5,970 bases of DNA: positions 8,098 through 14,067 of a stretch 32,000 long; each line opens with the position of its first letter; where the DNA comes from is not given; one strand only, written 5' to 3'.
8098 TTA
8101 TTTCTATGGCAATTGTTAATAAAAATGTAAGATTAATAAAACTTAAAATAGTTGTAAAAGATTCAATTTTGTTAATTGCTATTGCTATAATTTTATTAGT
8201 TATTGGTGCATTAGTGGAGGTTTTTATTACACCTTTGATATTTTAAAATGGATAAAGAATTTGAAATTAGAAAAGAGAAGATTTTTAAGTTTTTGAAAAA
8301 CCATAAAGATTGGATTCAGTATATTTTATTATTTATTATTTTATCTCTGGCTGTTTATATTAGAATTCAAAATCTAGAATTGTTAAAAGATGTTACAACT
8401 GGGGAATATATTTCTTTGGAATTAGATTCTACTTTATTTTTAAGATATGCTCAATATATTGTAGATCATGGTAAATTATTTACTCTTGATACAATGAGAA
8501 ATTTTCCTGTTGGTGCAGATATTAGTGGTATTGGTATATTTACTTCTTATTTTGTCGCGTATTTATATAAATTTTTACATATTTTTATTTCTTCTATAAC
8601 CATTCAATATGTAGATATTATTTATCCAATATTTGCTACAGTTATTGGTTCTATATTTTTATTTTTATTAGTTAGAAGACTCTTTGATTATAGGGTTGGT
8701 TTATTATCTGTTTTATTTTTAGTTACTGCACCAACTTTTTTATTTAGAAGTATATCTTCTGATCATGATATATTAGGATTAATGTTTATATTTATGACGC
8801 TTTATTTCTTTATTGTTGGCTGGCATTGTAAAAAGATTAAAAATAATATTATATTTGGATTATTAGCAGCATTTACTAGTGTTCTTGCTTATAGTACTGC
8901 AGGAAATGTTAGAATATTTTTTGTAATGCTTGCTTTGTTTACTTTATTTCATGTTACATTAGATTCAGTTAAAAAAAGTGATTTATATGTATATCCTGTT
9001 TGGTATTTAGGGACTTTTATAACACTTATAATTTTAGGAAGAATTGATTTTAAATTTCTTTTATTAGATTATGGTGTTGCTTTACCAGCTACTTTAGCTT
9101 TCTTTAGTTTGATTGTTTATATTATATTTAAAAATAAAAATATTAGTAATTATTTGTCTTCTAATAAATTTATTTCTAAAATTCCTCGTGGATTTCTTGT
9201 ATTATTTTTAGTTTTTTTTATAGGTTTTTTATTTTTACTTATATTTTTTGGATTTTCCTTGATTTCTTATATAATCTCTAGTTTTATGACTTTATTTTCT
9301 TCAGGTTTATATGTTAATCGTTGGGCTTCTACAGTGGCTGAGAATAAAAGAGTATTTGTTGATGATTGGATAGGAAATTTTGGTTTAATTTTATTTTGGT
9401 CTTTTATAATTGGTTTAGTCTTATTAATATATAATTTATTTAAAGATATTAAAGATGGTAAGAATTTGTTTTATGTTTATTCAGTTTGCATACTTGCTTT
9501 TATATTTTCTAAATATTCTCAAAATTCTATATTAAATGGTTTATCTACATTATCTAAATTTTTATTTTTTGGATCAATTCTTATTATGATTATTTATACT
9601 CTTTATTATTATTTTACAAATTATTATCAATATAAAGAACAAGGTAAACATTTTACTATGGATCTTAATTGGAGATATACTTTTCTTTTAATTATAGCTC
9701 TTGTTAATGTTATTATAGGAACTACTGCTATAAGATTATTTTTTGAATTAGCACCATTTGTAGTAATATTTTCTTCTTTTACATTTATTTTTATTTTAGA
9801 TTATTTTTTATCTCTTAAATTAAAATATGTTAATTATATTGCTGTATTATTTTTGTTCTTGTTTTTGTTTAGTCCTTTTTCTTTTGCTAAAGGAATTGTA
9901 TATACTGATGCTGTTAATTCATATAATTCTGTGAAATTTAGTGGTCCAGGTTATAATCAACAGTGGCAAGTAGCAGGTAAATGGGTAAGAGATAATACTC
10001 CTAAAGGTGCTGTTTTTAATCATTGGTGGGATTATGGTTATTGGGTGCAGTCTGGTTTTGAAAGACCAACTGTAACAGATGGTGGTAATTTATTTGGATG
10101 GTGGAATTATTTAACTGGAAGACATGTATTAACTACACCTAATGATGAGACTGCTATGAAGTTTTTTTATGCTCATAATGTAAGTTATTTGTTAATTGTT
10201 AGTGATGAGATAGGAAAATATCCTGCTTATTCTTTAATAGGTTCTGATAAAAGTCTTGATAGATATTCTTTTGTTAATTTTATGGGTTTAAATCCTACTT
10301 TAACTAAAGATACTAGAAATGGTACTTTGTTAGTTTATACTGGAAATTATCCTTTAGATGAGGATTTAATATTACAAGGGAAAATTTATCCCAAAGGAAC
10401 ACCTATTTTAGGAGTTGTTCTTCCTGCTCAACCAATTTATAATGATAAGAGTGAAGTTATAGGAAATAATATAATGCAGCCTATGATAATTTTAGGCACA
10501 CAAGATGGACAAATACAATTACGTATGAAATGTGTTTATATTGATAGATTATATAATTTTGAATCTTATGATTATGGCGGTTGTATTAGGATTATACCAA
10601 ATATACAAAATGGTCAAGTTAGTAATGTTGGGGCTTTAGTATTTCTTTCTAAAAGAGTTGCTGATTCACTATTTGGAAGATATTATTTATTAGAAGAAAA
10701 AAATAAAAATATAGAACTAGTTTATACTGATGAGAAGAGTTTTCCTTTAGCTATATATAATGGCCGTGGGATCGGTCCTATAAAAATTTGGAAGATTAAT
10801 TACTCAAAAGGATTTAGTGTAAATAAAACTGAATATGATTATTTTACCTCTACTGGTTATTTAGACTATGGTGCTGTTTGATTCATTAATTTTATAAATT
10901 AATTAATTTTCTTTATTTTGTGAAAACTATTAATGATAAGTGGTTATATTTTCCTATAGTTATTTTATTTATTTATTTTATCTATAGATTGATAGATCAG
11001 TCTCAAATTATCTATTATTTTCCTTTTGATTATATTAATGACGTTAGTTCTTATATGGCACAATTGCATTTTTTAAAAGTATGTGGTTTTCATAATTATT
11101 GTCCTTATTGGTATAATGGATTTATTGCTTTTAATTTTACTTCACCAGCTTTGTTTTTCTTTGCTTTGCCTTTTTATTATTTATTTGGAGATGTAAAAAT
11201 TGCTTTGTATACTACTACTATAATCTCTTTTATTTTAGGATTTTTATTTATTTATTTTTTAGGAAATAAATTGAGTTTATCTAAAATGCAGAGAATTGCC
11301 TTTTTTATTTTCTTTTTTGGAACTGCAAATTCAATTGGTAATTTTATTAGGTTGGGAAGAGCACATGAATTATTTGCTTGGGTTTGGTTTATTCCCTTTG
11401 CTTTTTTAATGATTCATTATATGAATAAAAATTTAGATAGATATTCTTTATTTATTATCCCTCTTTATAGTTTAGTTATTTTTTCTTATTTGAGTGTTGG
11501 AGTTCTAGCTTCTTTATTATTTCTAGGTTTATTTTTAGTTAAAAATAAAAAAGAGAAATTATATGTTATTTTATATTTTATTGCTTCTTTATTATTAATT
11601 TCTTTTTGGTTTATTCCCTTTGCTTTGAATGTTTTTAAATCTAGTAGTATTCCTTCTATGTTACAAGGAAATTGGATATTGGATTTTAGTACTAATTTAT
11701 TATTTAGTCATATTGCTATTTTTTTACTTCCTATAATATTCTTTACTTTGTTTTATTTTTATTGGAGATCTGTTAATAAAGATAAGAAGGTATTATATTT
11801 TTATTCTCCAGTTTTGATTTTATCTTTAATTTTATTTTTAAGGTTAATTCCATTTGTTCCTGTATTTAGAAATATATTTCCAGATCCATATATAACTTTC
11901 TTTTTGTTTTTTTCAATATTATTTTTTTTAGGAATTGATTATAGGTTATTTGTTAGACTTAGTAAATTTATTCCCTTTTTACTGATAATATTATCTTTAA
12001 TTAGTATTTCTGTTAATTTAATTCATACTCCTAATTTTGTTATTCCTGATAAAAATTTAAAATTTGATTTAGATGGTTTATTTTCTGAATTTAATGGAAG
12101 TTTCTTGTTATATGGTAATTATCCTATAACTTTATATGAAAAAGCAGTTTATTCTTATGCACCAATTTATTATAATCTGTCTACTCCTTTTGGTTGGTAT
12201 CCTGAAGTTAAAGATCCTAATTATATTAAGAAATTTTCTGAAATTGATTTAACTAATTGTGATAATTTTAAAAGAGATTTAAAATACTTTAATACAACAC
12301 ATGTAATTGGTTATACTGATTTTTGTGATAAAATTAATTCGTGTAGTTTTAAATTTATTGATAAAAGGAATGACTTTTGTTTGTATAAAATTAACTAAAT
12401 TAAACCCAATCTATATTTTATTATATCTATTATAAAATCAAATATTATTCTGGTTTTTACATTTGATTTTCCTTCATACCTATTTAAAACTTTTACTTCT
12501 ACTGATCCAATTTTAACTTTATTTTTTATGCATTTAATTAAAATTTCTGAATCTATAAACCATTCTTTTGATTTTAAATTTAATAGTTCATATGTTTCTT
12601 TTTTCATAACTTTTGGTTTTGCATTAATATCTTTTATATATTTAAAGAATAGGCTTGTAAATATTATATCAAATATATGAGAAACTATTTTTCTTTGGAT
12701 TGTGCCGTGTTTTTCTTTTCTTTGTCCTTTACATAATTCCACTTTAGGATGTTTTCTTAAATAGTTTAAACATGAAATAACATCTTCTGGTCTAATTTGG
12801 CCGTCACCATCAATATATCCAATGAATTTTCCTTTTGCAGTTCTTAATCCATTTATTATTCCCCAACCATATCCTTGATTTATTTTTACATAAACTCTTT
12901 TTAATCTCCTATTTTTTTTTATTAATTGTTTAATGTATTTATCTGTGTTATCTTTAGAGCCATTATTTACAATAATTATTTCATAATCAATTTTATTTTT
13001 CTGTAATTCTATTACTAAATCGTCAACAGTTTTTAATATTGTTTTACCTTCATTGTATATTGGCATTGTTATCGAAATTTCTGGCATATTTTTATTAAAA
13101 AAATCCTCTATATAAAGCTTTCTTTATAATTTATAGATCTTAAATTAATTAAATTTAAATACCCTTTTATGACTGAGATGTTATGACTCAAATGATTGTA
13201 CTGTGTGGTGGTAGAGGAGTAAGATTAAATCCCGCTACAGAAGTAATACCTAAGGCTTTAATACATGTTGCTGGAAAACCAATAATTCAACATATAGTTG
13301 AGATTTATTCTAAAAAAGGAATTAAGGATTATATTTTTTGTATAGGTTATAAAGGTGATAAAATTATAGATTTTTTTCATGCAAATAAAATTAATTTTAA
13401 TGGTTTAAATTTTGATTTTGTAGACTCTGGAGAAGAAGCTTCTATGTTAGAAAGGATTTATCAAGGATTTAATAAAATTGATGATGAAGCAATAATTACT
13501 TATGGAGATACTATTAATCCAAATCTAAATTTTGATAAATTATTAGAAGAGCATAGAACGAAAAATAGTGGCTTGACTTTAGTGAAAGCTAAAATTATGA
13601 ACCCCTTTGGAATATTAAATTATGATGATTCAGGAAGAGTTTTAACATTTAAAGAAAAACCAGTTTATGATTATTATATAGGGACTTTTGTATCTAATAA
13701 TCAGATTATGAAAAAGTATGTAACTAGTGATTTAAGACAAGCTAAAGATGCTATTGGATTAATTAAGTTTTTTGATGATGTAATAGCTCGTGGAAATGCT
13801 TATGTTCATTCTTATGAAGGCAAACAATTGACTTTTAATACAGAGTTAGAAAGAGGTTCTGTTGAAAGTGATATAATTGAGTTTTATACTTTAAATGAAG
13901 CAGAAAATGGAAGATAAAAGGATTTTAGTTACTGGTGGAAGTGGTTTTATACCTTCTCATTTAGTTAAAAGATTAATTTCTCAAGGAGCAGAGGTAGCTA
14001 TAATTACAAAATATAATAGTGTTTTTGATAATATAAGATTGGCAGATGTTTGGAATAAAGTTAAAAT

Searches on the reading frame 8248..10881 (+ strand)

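Call 13: search_protein_families(library=pfam, proteins=[window:8248-10881:+], max_evalue=0.001)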
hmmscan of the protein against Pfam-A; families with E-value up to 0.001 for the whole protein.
window:8248-10881:+ (877 aa): 3 families
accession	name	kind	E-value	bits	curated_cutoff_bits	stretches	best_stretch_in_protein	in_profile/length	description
PF02516.20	STT3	-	2.5e-09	37.6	24.5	1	30-453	5-398/405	Oligosaccharyl transferase STT3, N-terminal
PF13231.12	PMT_2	-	1.8e-08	35.2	26.1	1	125-243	26-140/160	Dolichyl-phosphate-mannose-protein mannosyltransferase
PF21436.2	STT3-PglB_core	-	0.00075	20.5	23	1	592-635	7-49/131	STT3/PglB/AglB core domain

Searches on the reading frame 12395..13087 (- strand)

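Call 14: search_protein_families(library=pfam, proteins=[window:12395-13087:-], max_evalue=0.001)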
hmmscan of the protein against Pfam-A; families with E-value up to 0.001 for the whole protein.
window:12395-13087:- (230 aa): 3 families
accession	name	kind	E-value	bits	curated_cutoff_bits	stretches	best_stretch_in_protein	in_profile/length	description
PF00535.33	Glycos_transf_2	-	2.3e-25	89.9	23.3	1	5-143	1-132/168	Glycosyl transferase family 2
PF13641.12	Glyco_tranf_2_3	-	0.00014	22.4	27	1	2-122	1-122/230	Glycosyltransferase like family 2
PF10111.15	Glyco_tranf_2_2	-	0.00041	20.4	27.3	1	6-101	2-97/276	Glycosyltransferase like family 2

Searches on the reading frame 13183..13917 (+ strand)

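Call 14: search_protein_families(library=pfam, proteins=[window:13183-13917:+], max_evalue=0.001)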
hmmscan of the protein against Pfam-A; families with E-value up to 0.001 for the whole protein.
window:13183-13917:+ (244 aa): 2 families
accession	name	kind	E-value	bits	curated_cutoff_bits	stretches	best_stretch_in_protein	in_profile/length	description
PF00483.29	NTP_transferase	-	1.7e-18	67.5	21.2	1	5-204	3-213/245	Nucleotidyl transferase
PF12804.13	NTP_transf_3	-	9e-08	32.9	27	1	5-128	2-115/160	MobA-like NTP transferase domain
